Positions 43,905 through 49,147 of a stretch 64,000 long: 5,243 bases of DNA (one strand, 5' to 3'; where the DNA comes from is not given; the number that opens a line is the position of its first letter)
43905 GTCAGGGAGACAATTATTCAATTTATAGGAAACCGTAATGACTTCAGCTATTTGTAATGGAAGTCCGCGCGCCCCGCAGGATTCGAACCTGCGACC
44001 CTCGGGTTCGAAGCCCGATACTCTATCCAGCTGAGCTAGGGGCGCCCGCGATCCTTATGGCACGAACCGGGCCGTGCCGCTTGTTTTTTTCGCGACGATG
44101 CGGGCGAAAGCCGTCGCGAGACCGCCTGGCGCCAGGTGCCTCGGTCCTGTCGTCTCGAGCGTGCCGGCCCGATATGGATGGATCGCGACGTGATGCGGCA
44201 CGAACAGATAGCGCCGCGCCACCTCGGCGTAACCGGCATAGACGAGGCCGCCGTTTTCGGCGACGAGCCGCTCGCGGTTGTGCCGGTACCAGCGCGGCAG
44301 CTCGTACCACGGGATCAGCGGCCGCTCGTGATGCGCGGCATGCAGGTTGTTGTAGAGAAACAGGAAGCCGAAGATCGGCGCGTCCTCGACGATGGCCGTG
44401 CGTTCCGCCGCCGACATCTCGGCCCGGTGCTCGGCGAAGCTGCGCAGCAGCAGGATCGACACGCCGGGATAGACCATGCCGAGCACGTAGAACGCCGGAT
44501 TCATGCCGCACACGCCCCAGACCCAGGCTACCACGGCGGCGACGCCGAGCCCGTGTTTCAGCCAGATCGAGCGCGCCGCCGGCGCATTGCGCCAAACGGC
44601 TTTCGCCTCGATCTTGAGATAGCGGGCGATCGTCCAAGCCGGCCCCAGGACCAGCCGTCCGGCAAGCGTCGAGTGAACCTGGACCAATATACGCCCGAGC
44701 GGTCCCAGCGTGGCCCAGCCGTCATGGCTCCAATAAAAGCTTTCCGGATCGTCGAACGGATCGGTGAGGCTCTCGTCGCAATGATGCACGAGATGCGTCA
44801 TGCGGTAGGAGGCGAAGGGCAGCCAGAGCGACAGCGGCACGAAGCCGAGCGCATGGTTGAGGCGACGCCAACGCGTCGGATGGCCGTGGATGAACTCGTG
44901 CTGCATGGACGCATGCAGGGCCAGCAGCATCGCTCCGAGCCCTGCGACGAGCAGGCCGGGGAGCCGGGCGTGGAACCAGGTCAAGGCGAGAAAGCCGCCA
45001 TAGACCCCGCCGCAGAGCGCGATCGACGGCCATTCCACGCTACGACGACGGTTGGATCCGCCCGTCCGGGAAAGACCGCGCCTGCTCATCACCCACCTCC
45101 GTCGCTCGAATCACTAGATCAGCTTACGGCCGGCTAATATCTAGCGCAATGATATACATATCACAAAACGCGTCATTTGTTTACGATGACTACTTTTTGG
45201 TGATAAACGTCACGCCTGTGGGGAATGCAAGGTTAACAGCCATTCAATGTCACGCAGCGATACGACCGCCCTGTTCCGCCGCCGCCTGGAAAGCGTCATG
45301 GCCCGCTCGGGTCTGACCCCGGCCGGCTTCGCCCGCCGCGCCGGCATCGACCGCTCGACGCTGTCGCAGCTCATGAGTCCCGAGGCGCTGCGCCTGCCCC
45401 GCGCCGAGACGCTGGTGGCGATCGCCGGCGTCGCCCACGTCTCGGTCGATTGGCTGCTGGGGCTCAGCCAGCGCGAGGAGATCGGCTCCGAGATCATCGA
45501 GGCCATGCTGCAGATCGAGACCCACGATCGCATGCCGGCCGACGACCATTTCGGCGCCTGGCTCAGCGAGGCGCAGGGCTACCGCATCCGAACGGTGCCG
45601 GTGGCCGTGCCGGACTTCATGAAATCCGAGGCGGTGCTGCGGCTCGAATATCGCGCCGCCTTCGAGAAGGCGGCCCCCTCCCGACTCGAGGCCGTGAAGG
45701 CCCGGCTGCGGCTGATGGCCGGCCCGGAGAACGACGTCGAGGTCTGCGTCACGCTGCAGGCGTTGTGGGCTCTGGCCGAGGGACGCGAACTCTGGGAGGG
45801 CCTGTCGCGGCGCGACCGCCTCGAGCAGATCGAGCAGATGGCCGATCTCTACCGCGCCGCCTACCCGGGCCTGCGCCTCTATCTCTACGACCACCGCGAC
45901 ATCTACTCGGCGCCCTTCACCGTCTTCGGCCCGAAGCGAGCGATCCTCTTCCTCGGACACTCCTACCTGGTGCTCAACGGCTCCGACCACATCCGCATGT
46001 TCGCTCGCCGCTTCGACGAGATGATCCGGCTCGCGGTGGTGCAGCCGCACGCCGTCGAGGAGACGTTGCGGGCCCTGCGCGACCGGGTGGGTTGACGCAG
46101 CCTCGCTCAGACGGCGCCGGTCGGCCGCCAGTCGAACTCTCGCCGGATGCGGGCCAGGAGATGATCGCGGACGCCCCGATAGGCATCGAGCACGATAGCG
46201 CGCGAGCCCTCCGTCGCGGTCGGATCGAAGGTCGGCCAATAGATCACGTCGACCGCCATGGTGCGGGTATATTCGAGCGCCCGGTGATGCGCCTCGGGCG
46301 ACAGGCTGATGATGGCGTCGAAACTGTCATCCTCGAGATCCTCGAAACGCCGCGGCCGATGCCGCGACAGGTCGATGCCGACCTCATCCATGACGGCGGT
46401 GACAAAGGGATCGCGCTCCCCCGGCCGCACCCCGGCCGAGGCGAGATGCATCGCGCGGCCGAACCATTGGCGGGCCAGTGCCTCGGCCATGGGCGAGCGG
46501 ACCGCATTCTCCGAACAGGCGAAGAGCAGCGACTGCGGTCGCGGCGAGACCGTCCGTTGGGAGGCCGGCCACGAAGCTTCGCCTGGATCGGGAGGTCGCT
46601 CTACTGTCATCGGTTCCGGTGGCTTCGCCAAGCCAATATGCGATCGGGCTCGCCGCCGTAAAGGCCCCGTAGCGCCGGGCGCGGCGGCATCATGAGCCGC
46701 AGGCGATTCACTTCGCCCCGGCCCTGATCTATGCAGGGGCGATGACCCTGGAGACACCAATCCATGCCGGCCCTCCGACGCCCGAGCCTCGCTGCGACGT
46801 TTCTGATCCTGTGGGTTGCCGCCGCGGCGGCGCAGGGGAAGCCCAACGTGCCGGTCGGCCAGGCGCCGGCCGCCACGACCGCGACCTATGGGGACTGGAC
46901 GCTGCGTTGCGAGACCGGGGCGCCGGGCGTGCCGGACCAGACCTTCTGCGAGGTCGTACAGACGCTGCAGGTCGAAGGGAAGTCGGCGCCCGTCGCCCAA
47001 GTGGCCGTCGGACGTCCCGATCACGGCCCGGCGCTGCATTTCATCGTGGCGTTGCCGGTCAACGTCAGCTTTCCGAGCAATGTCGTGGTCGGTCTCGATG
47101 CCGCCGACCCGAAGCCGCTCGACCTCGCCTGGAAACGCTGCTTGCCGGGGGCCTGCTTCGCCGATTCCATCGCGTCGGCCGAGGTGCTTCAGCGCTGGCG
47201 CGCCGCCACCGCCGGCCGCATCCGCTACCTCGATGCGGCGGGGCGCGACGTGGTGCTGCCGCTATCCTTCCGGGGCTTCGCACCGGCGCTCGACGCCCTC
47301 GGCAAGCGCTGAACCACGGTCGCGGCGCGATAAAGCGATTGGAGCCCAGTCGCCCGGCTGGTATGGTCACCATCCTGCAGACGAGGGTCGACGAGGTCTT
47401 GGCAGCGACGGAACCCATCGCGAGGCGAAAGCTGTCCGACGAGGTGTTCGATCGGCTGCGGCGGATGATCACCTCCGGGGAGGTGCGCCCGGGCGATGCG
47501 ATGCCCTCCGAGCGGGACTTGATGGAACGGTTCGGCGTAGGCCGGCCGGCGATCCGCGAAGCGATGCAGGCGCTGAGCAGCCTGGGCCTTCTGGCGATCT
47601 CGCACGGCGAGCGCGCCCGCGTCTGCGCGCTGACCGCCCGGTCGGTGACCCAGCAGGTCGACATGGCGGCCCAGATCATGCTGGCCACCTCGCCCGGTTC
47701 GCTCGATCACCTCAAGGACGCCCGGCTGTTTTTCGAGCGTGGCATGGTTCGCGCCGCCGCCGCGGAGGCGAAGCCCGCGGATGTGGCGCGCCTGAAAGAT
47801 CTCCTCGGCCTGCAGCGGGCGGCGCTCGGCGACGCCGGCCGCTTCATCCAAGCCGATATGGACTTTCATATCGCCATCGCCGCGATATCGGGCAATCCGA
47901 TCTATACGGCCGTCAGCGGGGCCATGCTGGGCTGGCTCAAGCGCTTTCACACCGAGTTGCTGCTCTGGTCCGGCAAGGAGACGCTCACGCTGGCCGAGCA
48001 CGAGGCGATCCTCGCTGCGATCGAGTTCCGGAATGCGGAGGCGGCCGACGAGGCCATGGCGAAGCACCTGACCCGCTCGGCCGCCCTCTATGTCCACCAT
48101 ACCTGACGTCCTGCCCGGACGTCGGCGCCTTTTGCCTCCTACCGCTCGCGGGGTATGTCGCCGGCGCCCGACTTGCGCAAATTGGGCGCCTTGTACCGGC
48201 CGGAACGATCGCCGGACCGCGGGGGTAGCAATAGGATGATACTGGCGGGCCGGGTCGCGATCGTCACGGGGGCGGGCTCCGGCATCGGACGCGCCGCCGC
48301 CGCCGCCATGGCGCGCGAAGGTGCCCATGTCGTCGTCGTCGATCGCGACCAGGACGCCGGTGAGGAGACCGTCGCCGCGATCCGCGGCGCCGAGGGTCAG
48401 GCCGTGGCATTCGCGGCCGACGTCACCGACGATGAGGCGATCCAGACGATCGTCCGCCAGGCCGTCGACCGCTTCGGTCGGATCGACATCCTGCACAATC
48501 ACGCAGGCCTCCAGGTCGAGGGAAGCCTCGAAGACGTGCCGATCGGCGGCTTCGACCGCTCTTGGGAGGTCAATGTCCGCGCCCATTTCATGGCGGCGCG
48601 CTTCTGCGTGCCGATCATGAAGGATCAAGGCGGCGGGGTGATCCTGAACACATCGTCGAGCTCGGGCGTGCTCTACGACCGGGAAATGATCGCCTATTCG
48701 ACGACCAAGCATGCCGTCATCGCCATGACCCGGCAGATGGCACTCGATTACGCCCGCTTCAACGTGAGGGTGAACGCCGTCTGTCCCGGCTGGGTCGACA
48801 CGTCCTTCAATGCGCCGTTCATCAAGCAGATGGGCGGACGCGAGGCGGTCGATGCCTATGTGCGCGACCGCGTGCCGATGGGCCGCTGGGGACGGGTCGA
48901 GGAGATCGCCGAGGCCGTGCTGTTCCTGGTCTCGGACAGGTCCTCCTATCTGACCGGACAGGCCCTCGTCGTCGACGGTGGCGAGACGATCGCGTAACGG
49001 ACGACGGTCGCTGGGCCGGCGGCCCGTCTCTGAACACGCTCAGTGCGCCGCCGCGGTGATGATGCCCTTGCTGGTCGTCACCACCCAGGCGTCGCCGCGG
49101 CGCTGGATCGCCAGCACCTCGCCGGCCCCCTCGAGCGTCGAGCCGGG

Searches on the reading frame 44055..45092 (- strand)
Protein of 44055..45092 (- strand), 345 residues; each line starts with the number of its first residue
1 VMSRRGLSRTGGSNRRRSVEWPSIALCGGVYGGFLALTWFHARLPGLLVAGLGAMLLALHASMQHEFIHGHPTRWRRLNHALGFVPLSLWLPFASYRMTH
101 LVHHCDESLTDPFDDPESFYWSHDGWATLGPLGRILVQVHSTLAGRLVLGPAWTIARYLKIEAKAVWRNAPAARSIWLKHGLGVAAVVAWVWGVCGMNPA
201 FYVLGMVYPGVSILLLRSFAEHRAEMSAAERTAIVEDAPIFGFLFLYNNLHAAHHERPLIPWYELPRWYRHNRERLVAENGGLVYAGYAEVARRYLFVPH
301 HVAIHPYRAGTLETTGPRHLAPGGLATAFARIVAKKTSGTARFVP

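Call 34: search_protein_families(library=pfam, proteins=[window:44055-45092:-], max_evalue=0.0001)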
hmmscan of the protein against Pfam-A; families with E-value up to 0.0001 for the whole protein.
window:44055-45092:- (345 aa): 1 family
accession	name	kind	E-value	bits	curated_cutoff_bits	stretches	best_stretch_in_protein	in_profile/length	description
PF00487.30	FA_desaturase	-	1.1e-25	91.3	29.7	1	44-278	7-244/253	Fatty acid desaturase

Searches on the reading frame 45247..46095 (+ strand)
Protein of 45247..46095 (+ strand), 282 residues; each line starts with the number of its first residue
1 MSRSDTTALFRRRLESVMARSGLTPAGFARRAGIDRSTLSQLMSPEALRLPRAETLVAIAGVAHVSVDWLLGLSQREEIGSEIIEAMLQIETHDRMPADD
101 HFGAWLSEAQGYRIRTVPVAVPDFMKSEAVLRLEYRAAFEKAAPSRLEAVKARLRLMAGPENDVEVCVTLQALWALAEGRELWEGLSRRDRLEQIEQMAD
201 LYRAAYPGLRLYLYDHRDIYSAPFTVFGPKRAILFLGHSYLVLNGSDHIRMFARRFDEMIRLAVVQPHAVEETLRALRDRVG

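Call 34: search_protein_families(library=pfam, proteins=[window:45247-46095:+], max_evalue=0.0001)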
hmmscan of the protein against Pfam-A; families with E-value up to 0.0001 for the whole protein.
window:45247-46095:+ (282 aa): 2 families
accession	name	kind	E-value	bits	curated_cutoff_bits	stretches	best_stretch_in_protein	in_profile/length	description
PF13560.12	HTH_31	-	2.4e-06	28.2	27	1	10-66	2-57/64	Helix-turn-helix domain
PF01381.28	HTH_3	-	3.6e-05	24.1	23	0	20-70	7-55/55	Helix-turn-helix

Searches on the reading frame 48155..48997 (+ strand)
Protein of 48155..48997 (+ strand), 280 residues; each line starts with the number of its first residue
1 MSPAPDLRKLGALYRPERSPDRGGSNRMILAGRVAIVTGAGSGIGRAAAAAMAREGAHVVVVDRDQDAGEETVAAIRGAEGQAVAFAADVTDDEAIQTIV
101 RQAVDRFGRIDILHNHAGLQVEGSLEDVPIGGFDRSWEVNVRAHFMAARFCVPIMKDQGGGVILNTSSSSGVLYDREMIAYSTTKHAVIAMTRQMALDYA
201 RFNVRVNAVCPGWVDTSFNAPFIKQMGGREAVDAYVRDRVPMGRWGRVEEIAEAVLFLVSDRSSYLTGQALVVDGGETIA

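Call 61: search_protein_families(library=pfam, proteins=[window:48155-48997:+], max_evalue=0.0001)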
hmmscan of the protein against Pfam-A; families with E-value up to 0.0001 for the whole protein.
window:48155-48997:+ (280 aa): 5 families
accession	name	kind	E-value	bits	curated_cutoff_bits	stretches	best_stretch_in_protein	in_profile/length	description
PF13561.12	adh_short_C2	-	1.6e-64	218.1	27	1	39-276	1-234/236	Enoyl-(Acyl carrier protein) reductase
PF00106.31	adh_short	-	5.5e-56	189.6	26.6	1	33-222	1-190/195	short chain dehydrogenase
PF23441.1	SDR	-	5.2e-11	42.9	27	1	31-276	6-254/258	SDR-like rossmann domain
PF08659.16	KR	-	3.8e-10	40.4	22.6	1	36-192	4-160/180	KR domain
PF01370.27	Epimerase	-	5.6e-05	23.1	20.9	0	36-102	2-62/240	NAD dependent epimerase/dehydratase family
